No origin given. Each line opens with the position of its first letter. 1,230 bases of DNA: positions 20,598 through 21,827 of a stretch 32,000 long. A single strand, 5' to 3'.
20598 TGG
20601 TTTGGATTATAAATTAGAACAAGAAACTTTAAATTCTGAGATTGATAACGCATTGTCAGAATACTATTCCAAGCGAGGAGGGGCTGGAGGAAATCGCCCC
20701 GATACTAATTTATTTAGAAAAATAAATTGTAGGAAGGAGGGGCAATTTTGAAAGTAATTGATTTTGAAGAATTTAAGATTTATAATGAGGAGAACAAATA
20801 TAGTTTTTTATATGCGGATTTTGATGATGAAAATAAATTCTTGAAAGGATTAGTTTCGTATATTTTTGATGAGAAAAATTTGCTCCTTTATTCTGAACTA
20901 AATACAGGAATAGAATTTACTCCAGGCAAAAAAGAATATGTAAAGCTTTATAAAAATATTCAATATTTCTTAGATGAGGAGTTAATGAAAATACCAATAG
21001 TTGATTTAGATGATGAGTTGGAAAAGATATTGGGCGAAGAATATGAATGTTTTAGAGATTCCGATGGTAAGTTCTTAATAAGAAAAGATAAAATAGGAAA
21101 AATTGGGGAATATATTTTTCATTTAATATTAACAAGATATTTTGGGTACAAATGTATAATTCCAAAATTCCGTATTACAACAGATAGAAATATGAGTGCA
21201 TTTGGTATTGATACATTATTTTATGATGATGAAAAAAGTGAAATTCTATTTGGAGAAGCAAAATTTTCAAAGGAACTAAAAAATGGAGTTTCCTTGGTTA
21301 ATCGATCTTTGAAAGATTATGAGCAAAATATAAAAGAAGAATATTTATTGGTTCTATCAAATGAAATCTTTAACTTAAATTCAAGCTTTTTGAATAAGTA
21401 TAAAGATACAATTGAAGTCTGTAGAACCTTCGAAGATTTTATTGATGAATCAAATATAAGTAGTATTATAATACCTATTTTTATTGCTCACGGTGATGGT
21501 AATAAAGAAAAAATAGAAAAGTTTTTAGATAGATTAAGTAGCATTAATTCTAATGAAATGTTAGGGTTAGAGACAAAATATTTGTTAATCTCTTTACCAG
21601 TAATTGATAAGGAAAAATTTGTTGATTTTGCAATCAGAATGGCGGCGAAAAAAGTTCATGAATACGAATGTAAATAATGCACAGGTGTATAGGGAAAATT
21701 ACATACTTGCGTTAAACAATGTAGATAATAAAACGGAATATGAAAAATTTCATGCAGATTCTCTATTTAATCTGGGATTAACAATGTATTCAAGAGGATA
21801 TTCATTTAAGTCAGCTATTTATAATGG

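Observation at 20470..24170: AT-rich island with a Hachiman-like nuclease-helicase operon inserted directly after fusA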

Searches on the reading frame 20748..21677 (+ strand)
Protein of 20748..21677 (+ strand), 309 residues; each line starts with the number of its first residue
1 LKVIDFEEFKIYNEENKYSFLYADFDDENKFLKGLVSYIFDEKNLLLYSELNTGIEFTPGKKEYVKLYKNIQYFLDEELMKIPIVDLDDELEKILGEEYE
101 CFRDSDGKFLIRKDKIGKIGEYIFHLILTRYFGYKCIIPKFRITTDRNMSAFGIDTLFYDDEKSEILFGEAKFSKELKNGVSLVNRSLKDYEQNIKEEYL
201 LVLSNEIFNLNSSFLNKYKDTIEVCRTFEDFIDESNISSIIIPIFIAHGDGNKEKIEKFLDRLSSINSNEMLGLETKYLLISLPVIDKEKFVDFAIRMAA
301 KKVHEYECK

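Call 3: search_protein_families(library=pfam, proteins=[window:20748-21677:+], max_evalue=0.1)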
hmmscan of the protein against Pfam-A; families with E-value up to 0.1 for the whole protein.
window:20748-21677:+ (309 aa): 2 families
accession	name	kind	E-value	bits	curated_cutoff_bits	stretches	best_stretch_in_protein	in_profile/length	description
PF08878.16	HamA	-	5.7e-14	53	25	1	89-291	19-218/230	HamA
PF22815.2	CatAgl_D1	-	0.044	14.2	27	1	15-57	94-137/159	Alpha-1,3-glucanase catalytic domain D1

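Call 4: search_protein_families(library=padloc, proteins=[window:20748-21677:+], max_evalue=0.1)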
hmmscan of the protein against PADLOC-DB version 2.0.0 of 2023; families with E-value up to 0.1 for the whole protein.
window:20748-21677:+ (309 aa): 15 families
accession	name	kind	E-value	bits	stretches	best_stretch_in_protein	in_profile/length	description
PDLC00171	HamA1|HamA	-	8.6e-13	46.3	1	112-256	85-226/286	DUF1837 domain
PDLC00152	HamA1|HamA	-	5.5e-10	37.1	1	108-252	93-234/299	DUF1837 domain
PDLC00170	HamA1|HamA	-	4.1e-09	34.2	1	114-275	80-239/279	DUF1837 domain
PDLC00158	HamA1|HamA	-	5.1e-09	34.1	1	89-254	64-237/307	DUF1837 domain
PDLC00168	HamA1|HamA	-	4.7e-08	30.8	1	112-219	104-212/312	DUF1837 domain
PDLC00166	HamA1|HamA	-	1.2e-07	29.7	1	114-256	83-222/282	DUF1837 domain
PDLC00150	HamA1|HamA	-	1.8e-07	28.9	1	55-249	50-238/310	DUF1837 domain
PDLC00172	HamA1|HamA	-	4.5e-07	27.6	1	114-211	109-210/326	DUF1837 domain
PDLC00156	HamA1|HamA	-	5.8e-07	27.4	1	100-203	75-185/298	DUF1837 domain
PDLC00163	HamA1|HamA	-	1.2e-06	26.2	1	110-194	103-190/314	DUF1837 domain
PDLC00196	HamA2|HamA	-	1.8e-06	25.7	1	111-211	104-212/315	DUF1837 domain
PDLC00195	HamA2|HamA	-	2.1e-06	25.4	1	114-249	82-214/283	DUF1837 domain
PDLC00157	HamA1|HamA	-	0.0001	19.7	1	113-175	104-168/297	DUF1837 domain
PDLC00165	HamA1|HamA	-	0.00012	19.5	1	109-206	99-200/308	DUF1837 domain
PDLC00159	HamA1|HamA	-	0.019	12.6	1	115-181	78-148/257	DUF1837 domain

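Call 12: search_solved_structures(query=window:20748-21677:+, max_evalue=10, show_alignments=2)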
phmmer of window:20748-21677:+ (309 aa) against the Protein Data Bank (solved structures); distinct sequences matched with E-value up to 10: 2.
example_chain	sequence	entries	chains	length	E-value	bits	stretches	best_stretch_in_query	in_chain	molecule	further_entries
8vx9_A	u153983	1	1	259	0.16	14.6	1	115-204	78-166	HamA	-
8vxy_A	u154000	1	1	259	0.69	12.6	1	115-178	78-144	HamA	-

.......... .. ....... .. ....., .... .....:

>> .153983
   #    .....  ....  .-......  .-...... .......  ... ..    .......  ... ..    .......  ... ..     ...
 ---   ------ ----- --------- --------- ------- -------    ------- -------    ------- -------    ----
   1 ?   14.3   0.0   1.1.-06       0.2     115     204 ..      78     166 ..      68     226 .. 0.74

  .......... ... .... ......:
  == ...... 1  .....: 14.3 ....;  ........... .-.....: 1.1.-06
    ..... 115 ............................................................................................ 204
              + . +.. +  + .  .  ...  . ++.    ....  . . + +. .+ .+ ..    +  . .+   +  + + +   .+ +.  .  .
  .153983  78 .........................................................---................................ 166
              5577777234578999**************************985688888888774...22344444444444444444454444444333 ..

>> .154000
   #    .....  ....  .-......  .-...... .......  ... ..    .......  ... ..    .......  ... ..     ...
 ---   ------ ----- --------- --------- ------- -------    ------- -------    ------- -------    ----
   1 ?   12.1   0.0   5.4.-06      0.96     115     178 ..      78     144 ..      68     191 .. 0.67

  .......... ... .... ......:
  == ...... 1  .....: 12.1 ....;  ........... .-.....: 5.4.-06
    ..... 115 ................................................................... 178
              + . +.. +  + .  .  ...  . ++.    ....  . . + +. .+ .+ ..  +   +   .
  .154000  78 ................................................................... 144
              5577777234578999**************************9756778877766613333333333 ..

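Call 26: find_homologous_proteins(query=window:20748-21677:+, max_evalue=0.001)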
Query window:20748-21677:+ (309 aa): 348 proteins with E <= 0.001 among 1679 candidates; the best 120 are listed.
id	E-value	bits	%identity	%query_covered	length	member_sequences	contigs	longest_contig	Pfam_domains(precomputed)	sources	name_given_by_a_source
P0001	1.8e-194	663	100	100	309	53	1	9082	PF08878.17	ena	-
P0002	7.9e-194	661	99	100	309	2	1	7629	PF08878.17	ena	-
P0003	9.1e-181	618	92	100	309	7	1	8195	PF08878.17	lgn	-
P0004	8.7e-180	615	91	100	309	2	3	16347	PF08878.17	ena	-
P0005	7.2e-179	612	91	100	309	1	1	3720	PF08878.17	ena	-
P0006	1.9e-175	601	88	100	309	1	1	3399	PF08878.17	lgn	-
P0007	4.2e-175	599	89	100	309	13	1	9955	PF08878.17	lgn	-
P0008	5.0e-175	599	90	100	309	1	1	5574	PF08878.17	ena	-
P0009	1.9e-174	597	89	100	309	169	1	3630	PF08878.17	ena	-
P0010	9.7e-171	585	88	100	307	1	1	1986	PF08878.17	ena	-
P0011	6.9e-169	579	85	100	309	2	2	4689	PF08878.17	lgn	-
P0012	7.4e-159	546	91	89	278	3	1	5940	PF08878.17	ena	-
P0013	1.2e-157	542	79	100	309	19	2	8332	PF08878.17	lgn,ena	-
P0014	1.2e-156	539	81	100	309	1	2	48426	PF08878.17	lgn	-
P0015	1.1e-152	526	77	100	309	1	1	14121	PF08878.17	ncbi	ncbi:Hachiman antiphage defense system protein HamA [Mogibacterium diversum]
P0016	4.7e-152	524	76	100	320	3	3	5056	PF08878.17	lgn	-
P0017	8.0e-151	520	80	100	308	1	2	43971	PF08878.17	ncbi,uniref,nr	ncbi:Hachiman antiphage defense system protein HamA [Streptobacillus moniliformis]|uniref:Hachiman a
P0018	1.8e-144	499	73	100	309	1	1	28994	PF08878.17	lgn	-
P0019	6.1e-144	497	72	100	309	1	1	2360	PF08878.17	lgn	-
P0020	2.3e-141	489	72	100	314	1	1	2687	PF08878.17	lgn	-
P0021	8.6e-139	480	90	79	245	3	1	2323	PF08878.17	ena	-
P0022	1.2e-135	470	68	100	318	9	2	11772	PF08878.17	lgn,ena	-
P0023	2.2e-135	469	69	100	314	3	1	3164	PF08878.17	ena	-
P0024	3.1e-135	469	68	100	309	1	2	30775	PF08878.17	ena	-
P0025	5.5e-135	468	68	100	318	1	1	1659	PF08878.17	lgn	-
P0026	1.8e-134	466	68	100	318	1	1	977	PF08878.17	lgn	-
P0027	2.7e-134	465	88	80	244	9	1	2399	PF08878.17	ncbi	ncbi:TPA: Hachiman antiphage defense system protein HamA, partial [Streptococcus suis]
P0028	3.1e-133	462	67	100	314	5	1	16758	PF08878.17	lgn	-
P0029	1.2e-132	460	66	100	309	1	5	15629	PF08878.17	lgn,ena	-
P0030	1.4e-132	460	66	100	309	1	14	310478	PF08878.17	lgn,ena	-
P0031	2.0e-132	459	66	100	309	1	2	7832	PF08878.17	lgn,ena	-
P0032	3.6e-132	458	66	100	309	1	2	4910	PF08878.17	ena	-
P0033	1.6e-131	456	66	100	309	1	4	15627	PF08878.17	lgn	-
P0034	6.1e-131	454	66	100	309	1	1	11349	PF08878.17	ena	-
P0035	1.9e-124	433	89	72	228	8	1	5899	PF08878.17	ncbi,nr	ncbi:TPA: DUF1837 domain-containing protein, partial [Streptococcus suis]|nr:DUF1837 domain-containi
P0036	1.0e-117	411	60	98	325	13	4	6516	PF08878.17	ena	-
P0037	1.1e-109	385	58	100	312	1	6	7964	PF08878.17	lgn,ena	-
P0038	1.2e-109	385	58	100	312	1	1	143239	PF08878.17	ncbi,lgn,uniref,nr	ncbi:Hachiman antiphage defense system protein HamA [Garciella nitratireducens]|uniref:Anti-bacterio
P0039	1.3e-109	384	58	98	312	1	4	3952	PF08878.17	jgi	-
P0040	1.3e-109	384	68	82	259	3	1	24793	PF08878.17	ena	-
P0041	1.5e-108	381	58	98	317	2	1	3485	PF08878.17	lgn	-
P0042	2.2e-106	374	79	70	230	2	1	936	PF08878.17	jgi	jgi:hypothetical protein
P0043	6.2e-104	366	59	92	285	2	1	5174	PF08878.17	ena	-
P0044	7.7e-103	362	54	100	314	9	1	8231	PF08878.17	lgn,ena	-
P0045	1.8e-100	354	58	99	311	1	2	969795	PF08878.17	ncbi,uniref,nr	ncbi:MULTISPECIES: DUF1837 domain-containing protein [unclassified Mycoplasma]|uniref:DUF1837 domain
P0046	1.7e-99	351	69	74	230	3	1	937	PF08878.17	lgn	-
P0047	3.2e-97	344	55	100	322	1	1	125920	PF08878.17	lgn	-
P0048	1.5e-96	342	54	100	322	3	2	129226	PF08878.17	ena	-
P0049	3.2e-95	337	87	59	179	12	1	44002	PF08878.17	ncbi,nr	ncbi:TPA: DUF1837 domain-containing protein, partial [Streptococcus suis]|nr:DUF1837 domain-containi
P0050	9.6e-95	336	54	100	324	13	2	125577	PF08878.17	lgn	-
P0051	6.4e-91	323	53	100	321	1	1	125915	PF08878.17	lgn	-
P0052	8.6e-88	313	49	100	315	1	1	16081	PF08878.17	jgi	-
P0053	7.4e-87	310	50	100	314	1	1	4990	PF08878.17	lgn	-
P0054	2.8e-86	308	50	98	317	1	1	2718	PF08878.17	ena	-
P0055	3.0e-86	308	51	99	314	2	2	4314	PF08878.17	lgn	-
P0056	5.0e-86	307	50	98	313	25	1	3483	PF08878.17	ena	-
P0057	9.5e-86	306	51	97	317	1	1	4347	PF08878.17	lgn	-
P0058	1.7e-85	305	50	97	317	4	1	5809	PF08878.17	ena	-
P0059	8.2e-85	303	50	98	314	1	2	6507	PF08878.17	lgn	-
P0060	1.3e-84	302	51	99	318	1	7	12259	PF08878.17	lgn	-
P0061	1.3e-83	299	49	100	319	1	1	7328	PF08878.17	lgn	-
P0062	1.5e-83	299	49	100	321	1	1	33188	PF08878.17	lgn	-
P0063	2.6e-83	298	50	97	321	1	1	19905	PF08878.17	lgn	-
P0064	5.1e-83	297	48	98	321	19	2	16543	PF08878.17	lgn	-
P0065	5.3e-83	297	49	100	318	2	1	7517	PF08878.17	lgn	-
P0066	6.9e-83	297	50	98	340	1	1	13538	PF08878.17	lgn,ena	-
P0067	8.8e-83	296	47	100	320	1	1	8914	PF08878.17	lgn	-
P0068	1.1e-82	296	48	99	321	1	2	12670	PF08878.17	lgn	-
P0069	1.2e-82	296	50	97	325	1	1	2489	PF08878.17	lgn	-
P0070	2.0e-82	295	49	98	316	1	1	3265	PF08878.17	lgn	-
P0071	2.1e-82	295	48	97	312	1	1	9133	PF08878.17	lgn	-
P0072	2.3e-82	295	49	99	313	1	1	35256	PF08878.17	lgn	-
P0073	3.6e-82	294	49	99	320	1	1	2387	PF08878.17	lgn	-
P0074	4.6e-82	294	49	99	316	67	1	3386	PF08878.17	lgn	-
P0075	4.8e-82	294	48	99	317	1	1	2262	PF08878.17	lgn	-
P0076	5.3e-82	294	48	98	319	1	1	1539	PF08878.17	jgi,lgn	-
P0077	5.5e-82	294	47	98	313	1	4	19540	PF08878.17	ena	-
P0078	8.1e-82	293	50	98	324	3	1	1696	PF08878.17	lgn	-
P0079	8.2e-82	293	49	98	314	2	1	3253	PF08878.17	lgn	-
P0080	1.4e-81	292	47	98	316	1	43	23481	PF08878.17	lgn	-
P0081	1.7e-81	292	49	98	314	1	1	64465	PF08878.17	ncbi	-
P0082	2.2e-81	292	47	98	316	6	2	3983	PF08878.17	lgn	-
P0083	2.4e-81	292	49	99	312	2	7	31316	PF08878.17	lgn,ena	-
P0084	2.5e-81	291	49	98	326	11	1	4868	PF08878.17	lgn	-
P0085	2.6e-81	291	48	97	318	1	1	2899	PF08878.17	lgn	-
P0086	2.6e-81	291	47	97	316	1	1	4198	PF08878.17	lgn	-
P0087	2.7e-81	291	49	99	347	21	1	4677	PF08878.17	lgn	-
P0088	3.3e-81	291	49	98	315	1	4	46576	PF08878.17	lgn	-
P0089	3.4e-81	291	47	100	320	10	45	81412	PF08878.17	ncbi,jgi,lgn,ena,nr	ncbi:MAG TPA: DUF1837 domain-containing protein [Candidatus Massiliomicrobiota merdigallinarum]|jgi:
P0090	3.5e-81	291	49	99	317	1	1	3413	PF08878.17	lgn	-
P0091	4.1e-81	291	47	99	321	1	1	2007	PF08878.17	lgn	-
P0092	4.7e-81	291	49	98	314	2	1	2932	PF08878.17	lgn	-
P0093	7.7e-81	290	48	98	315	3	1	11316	PF08878.17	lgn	-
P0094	8.5e-81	290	47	98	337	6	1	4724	PF08878.17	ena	-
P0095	8.7e-81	290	48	97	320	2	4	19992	PF08878.17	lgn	-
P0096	2.6e-80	288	46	97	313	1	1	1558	PF08878.17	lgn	-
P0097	2.7e-80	288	47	98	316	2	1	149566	PF08878.17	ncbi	-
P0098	3.4e-80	288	49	99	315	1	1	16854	PF08878.17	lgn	-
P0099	3.7e-80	288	47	99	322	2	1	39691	PF08878.17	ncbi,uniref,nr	ncbi:Hachiman antiphage defense system protein HamA [Heliobacterium mobile]|uniref:Hachiman antiphag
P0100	4.4e-80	287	48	97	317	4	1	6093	PF08878.17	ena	-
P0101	5.2e-80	287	47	98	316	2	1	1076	PF08878.17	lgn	-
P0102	6.5e-80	287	48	98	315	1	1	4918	PF08878.17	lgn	-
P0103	6.6e-80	287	47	99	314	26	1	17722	PF08878.17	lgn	-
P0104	9.2e-80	286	46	98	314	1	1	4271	PF08878.17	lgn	-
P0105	1.1e-79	286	47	97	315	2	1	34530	PF08878.17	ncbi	-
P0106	1.2e-79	286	48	91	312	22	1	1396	PF08878.17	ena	-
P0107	1.3e-79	286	48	98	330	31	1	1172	PF08878.17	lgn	-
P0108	1.7e-79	286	47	98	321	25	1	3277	PF08878.17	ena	-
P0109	1.8e-79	285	47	99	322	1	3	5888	PF08878.17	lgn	-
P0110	2.2e-79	285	48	98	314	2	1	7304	PF08878.17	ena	-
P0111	2.3e-79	285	47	98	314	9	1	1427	PF08878.17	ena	-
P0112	2.6e-79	285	47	98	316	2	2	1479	PF08878.17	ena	-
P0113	2.7e-79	285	47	98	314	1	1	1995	PF08878.17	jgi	-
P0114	3.0e-79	285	47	98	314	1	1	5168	PF08878.17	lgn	-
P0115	3.1e-79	285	46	97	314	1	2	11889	PF08878.17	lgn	-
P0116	3.5e-79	284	48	100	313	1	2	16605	PF08878.17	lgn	-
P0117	3.6e-79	284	47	98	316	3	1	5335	PF08878.17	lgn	-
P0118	4.0e-79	284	47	98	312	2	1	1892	PF08878.17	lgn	-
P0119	4.1e-79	284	46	99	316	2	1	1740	PF08878.17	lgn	-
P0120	4.4e-79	284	46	98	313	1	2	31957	PF08878.17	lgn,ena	-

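Call 28: find_encoding_contigs(protein=P0004, flank=8000, max_places=4)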
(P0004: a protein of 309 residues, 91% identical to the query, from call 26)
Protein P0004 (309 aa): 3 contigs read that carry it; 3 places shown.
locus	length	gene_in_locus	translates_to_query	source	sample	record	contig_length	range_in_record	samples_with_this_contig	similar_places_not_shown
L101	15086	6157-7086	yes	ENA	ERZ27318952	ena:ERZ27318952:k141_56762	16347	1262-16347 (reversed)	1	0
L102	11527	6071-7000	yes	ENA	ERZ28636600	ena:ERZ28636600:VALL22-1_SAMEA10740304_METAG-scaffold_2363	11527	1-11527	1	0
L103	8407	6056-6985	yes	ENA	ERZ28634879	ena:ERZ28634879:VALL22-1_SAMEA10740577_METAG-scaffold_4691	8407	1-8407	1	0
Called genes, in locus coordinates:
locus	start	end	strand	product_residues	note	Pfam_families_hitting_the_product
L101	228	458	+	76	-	PF13443:HTH_26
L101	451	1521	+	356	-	PF00145:DNA_methylase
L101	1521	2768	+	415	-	PF00145:DNA_methylase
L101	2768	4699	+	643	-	PF07728:AAA_5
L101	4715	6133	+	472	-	PF09563:RE_LlaJI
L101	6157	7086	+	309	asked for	PF08878:HamA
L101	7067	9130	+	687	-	PF00270:DEAD, PF04851:ResIII, PF00271:Helicase_C (faint)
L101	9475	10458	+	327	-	PF22679:T1R_D3-like, PF12008:EcoR124_C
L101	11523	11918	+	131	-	-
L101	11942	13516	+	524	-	PF12072:RNase_Y_N, PF22891:KH_PNO1_2nd (faint), PF00013:KH_1 (weak), PF08668:HDOD (weak), PF01966:HD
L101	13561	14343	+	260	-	PF00149:Metallophos, PF13277:YmdB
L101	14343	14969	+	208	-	PF02224:Cytidylate_kin, PF13189:Cytidylate_kin2 (weak), PF13207:AAA_17 (faint), PF13238:AAA_18 (weak)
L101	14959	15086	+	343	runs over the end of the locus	PF01168:Ala_racemase_N, PF00842:Ala_racemase_C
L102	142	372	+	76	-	PF13443:HTH_26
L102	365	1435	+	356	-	PF00145:DNA_methylase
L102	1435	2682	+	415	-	PF00145:DNA_methylase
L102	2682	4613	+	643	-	PF07728:AAA_5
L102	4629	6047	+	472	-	PF09563:RE_LlaJI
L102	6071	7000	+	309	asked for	PF08878:HamA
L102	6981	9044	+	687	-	PF00270:DEAD, PF04851:ResIII, PF00271:Helicase_C (faint)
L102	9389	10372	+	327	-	PF22679:T1R_D3-like, PF12008:EcoR124_C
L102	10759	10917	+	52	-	PF01797:Y1_Tnp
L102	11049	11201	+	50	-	-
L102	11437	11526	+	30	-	?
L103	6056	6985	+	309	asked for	PF08878:HamA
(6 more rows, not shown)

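Call 29: find_encoding_contigs(protein=P0014, flank=8000, max_places=3)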
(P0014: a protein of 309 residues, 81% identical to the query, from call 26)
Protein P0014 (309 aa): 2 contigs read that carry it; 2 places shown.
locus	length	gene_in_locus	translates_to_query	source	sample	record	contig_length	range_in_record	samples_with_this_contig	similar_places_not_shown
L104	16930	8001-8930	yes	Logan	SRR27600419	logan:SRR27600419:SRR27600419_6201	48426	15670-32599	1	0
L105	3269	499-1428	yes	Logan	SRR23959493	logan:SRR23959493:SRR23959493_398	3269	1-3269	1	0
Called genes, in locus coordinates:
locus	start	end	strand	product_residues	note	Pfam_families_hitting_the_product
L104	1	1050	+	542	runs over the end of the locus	PF00118:Cpn60_TCP1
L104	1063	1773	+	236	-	PF01325:Fe_dep_repress (faint), PF00027:cNMP_binding, PF13545:HTH_Crp_2, PF00325:Crp (weak)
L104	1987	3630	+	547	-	PF03063:Prismane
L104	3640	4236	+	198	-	-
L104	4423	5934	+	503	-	PF00478:IMPDH, PF01070:FMN_dh (faint), PF00571:CBS (faint)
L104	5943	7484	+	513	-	PF00117:GATase, PF07722:Peptidase_C26, PF02540:NAD_synthase (faint), PF00733:Asn_synthase (weak), PF00958:GMP_synt_C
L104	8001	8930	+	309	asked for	PF08878:HamA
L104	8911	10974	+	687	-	PF00270:DEAD, PF04851:ResIII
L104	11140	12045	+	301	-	PF14253:AbiH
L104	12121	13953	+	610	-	PF07728:AAA_5, PF28529:McrB_lid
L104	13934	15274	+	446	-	PF10117:McrBC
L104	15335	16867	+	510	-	PF12161:HsdM_N, PF02384:N6_Mtase, PF07669:Eco57I (faint)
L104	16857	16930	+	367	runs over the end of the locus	PF01420:Methylase_S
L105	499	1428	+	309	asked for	PF08878:HamA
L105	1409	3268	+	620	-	?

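Call 30: find_encoding_contigs(protein=P0007, flank=8000, max_places=3)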
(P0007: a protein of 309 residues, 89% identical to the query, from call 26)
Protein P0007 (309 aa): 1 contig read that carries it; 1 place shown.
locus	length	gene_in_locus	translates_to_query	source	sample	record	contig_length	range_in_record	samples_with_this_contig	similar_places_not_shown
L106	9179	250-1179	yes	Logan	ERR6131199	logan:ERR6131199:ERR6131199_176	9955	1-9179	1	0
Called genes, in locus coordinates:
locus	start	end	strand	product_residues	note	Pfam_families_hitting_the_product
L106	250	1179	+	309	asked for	PF08878:HamA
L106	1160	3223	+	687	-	PF04851:ResIII, PF00270:DEAD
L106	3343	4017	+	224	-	PF00455:DeoRC (faint), PF06026:Rib_5-P_isom_A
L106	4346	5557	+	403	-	PF01676:Metalloenzyme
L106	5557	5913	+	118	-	PF03960:ArsC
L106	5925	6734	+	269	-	PF01048:PNP_UDP_1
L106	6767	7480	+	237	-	PF01048:PNP_UDP_1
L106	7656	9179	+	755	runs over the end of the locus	PF00343:Phosphorylase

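Call 51: predict_structure(alignment_id=A1)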
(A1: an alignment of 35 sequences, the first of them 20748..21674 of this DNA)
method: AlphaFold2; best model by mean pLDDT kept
length: 309 residues; sequences in the alignment: 35
mean_pLDDT: 86.0   pTM: 0.87
mean pLDDT of the five models: 86.0, 85.8, 82.3, 81.3, 76.0
residues with pLDDT >= 90: 162; 70-90: 114; 50-70: 27; < 50: 6
segments of 3 or more residues with pLDDT < 50: 143-148
pLDDT, mean of each block of 10 residues (from residue 1): 94 96 87 92 83 67 80 67 73 83 80 75 92 86 48 83 93 94 93 92 82 89 93 94 96 90 95 95 93 90 89
secondary structure, 60 per line:
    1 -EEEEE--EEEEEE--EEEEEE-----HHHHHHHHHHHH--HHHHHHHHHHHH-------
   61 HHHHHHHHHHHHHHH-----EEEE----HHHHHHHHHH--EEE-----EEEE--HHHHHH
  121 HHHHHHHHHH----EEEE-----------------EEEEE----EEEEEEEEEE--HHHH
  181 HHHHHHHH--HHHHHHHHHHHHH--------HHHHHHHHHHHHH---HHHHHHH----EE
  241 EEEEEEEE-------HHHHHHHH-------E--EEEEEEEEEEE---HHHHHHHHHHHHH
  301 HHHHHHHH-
elements in order: E2-6 E9-14 E17-22 H28-39 H42-53 H61-75 E81-84 H89-98 E101-103 E109-112 H115-130 E135-138 E156-160 E165-174 H177-188 H191-203 H212-224 H228-234 E239-248 H256-263 E274-284 H288-308
